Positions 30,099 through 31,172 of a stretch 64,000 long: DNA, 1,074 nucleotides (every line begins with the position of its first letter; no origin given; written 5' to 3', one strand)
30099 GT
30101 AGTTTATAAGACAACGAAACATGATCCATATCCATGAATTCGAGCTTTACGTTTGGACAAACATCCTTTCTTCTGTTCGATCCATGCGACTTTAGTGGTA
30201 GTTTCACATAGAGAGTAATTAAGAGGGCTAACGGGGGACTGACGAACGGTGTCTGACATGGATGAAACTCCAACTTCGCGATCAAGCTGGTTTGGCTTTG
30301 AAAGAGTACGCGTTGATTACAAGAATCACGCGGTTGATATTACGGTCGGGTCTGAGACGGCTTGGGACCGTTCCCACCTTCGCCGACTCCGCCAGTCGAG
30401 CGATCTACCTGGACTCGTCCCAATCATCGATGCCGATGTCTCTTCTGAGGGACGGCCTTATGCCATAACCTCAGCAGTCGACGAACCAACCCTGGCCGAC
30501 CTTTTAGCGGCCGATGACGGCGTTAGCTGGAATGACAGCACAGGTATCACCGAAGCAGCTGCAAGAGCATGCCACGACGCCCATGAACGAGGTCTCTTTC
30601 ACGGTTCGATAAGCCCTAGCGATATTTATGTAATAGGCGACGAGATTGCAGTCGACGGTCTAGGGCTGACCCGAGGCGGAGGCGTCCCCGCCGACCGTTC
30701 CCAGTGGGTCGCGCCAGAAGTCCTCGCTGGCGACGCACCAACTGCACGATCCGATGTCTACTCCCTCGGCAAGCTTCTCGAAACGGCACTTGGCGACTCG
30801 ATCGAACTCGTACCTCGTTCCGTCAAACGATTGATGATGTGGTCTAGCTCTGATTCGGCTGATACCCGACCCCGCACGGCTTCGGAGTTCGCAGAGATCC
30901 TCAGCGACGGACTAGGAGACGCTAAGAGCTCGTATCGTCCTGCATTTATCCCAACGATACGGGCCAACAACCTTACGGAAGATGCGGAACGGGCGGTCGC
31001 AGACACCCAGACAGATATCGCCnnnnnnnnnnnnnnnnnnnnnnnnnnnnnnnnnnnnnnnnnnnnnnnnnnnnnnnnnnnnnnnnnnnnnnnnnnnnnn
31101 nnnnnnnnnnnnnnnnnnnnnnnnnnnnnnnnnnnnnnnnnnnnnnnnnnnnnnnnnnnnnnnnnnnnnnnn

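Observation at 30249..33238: Pseudokinase-TM-DUF4397 protein with a C-terminal sorting signal, translationally coupled to a class F sortase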

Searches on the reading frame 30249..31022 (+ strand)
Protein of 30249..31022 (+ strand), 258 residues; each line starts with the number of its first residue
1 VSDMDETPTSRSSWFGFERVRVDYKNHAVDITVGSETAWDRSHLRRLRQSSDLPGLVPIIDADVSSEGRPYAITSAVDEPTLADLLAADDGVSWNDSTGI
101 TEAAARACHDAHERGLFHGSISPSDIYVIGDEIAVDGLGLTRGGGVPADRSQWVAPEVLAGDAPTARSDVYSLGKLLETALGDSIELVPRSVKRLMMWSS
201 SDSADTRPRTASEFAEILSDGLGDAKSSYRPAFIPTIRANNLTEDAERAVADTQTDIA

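Call 32: predict_structure(alignment_id=A2)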
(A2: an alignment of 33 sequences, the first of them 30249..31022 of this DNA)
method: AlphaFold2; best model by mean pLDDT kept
length: 258 residues; sequences in the alignment: 33
mean_pLDDT: 92.0   pTM: 0.89
mean pLDDT of the five models: 92.0, 91.7, 91.7, 91.6, 91.3
residues with pLDDT >= 90: 214; 70-90: 29; 50-70: 8; < 50: 7
segments of 3 or more residues with pLDDT < 50: 1-4, 256-258
pLDDT, mean of each block of 10 residues (from residue 1): 59 92 90 94 96 94 95 95 96 96 98 96 98 97 92 96 96 98 96 98 98 98 93 84 83 61
secondary structure, 60 per line:
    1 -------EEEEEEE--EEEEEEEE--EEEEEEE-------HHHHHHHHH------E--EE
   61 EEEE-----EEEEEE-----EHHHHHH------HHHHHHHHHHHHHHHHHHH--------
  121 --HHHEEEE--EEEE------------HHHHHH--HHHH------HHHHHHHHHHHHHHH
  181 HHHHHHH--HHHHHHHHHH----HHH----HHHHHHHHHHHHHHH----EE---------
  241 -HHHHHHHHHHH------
elements in order: E8-14 E17-24 E27-33 H41-49 E59-64 E70-75 H82-87 H94-112 E126-129 E132-135 H148-153 H156-159 H166-187 H190-199 H211-225 H242-252

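Call 37: fold_search(model_id=the predicted structure, library=pdb)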
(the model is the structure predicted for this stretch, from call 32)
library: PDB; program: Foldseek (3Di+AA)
matches with E <= 10: 2000; with E <= 0.001: 2000
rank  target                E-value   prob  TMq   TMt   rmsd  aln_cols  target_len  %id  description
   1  6i2p_A                6.0e-12  1.00  0.54  0.52   8.8       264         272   20  Crystal structure of the Mycobacterium tuberculosis PknB kinase domain (L33E mutant) in complex with its substrate Gar (released 2019-05-22)
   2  4x3f_B                9.5e-12  1.00  0.66  0.62   7.7       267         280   20  Crystal structure of the intracellular domain of the M. tuberculosis Ser/Thr kinase PknA (released 2015-01-21)
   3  4x3f_A                2.0e-11  1.00  0.66  0.62   7.8       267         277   20  Crystal structure of the intracellular domain of the M. tuberculosis Ser/Thr kinase PknA (released 2015-01-21)
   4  6i2p_B                2.1e-11  1.00  0.55  0.54   8.6       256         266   20  Crystal structure of the Mycobacterium tuberculosis PknB kinase domain (L33E mutant) in complex with its substrate Gar (released 2019-05-22)
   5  3f69_B                2.7e-11  1.00  0.56  0.52  11.1       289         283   18  Crystal structure of the Mycobacterium tuberculosis PknB mutant kinase domain in complex with KT5720 (released 2008-12-02)
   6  9ymt                  2.8e-11  1.00  0.64  0.61   7.7       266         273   18  Staphylococcus aureus serine/threonine kinase Stk1 with inhibitor GW779439X (released 2026-03-11)
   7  3oro                  3.0e-11  1.00  0.57  0.54   9.6       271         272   19  Mycobacterium tuberculosis PknB kinase domain L33D mutant (crystal form 4) (released 2010-12-15)
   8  3f69_A                3.2e-11  1.00  0.59  0.56   9.3       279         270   20  Crystal structure of the Mycobacterium tuberculosis PknB mutant kinase domain in complex with KT5720 (released 2008-12-02)
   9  6b2p                  3.4e-11  1.00  0.57  0.58   6.7       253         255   20  Dual Inhibition of the Essential Protein Kinases A and B in Mycobacterium tuberculosis (released 2018-02-14)
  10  4x3f_C                3.4e-11  1.00  0.64  0.61   8.1       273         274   20  Crystal structure of the intracellular domain of the M. tuberculosis Ser/Thr kinase PknA (released 2015-01-21)
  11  3ork                  3.8e-11  1.00  0.55  0.52  10.2       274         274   19  Mycobacterium tuberculosis PknB kinase domain L33D mutant (crystal form 2) (released 2010-12-15)
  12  3orp                  5.1e-11  1.00  0.54  0.52  10.2       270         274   20  Mycobacterium tuberculosis PknB kinase domain L33D mutant (crystal form 5) (released 2010-12-15)
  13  3orl                  5.4e-11  1.00  0.53  0.52  10.6       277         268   19  Mycobacterium tuberculosis PknB kinase domain L33D mutant (crystal form 3) (released 2010-12-15)
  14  4eqm_D                5.7e-11  1.00  0.65  0.63   7.4       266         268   18  Structural analysis of Staphylococcus aureus serine/threonine kinase PknB (released 2012-06-27)
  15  1mru_A                5.7e-11  1.00  0.58  0.56   8.2       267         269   20  Intracellular Ser/Thr protein kinase domain of Mycobacterium tuberculosis PknB. (released 2003-02-11)
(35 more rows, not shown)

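Call 38: search_solved_structures(query=window:30249-31022:+, max_evalue=1, show_alignments=3)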
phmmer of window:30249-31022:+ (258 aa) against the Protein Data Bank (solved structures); distinct sequences matched with E-value up to 1: 83 (the best 60 are shown).
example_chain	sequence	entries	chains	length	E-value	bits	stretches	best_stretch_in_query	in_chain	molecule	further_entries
3f69_A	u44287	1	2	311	1.9e-08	37.4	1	52-180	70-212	Serine/threonine-protein kinase pknB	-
6i2p_A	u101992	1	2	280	1.9e-08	37.4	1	52-180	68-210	Serine/threonine-protein kinase PknB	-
3f61_A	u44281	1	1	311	1.9e-08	37.3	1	52-180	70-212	Serine/threonine-protein kinase pknB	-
3ori_A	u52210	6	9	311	1.9e-08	37.3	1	52-180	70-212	Serine/threonine protein kinase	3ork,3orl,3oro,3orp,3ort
6b2p_A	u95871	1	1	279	2.3e-08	37.1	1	53-180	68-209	Serine/threonine-protein kinase PknB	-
5u94_A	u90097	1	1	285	2.3e-08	37.1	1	53-180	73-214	Serine/threonine-protein kinase PknB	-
1o6y_A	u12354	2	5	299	2.6e-08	36.9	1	53-180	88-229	SERINE/THREONINE-PROTEIN KINASE PKNB | Probable serine/threonine-protein kinase pknB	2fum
1mru_A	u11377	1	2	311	3.1e-08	36.7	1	53-180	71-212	Probable serine/threonine-protein kinase pknB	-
3orm_A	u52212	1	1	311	7.2e-08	35.5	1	61-180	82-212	Serine/threonine protein kinase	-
4ow8_A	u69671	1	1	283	9.7e-06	28.5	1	54-176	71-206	Serine/threonine-protein kinase PknA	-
9tmq_A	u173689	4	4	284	9.8e-06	28.5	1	54-176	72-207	Serine/threonine-protein kinase PknA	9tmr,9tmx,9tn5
6b2q_A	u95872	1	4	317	1.3e-05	28.1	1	54-176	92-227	Serine/threonine-protein kinase PknA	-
4x3f_A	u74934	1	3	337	1.4e-05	27.9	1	54-176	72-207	Serine/threonine-protein kinase PknA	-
5m09_A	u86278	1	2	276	9e-05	25.3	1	99-174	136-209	Serine/threonine-protein kinase PknI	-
5m08_A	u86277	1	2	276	0.00011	25.1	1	99-174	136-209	Serine/threonine-protein kinase PknI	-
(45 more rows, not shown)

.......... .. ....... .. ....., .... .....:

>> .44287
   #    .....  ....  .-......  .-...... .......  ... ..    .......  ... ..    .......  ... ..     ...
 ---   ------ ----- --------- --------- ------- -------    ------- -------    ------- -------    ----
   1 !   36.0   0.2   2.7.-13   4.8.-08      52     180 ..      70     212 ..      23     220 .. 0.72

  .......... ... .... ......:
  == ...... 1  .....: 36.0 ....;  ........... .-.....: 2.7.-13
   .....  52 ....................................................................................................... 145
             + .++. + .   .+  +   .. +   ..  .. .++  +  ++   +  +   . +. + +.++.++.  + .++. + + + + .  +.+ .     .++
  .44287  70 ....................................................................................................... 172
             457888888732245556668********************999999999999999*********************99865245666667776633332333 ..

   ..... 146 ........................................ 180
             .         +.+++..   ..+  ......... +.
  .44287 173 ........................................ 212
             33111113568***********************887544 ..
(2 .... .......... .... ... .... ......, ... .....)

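Call 83: search_protein_representatives(protein=window:30249-31022:+)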
Query: 258 residues. Proteins with E-value up to 0.001 (for the whole library): 13555; up to 1e-10: 145; up to 1e-30: 19. The best 150 are listed.
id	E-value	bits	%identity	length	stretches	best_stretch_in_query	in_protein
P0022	1.1e-87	310.0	57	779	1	2-252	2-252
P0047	4.6e-86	304.7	57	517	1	3-251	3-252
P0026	1.0e-81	290.5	58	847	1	12-252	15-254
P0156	1.1e-81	290.3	53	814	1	9-251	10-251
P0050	2.0e-80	286.3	56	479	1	10-256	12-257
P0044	3.3e-79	282.3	58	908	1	2-253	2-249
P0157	8.4e-79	280.9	54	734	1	9-247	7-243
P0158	2.4e-72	259.8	52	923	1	9-252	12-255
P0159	1.1e-65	237.9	56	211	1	9-208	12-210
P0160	4.9e-49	183.4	56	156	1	6-155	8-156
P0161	1.3e-46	175.5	41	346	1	12-229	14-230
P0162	1.0e-45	172.6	40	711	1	8-250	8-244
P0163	2.7e-44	167.9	39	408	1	6-238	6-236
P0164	4.2e-40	154.2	34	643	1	11-236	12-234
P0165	4.9e-39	150.7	38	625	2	12-226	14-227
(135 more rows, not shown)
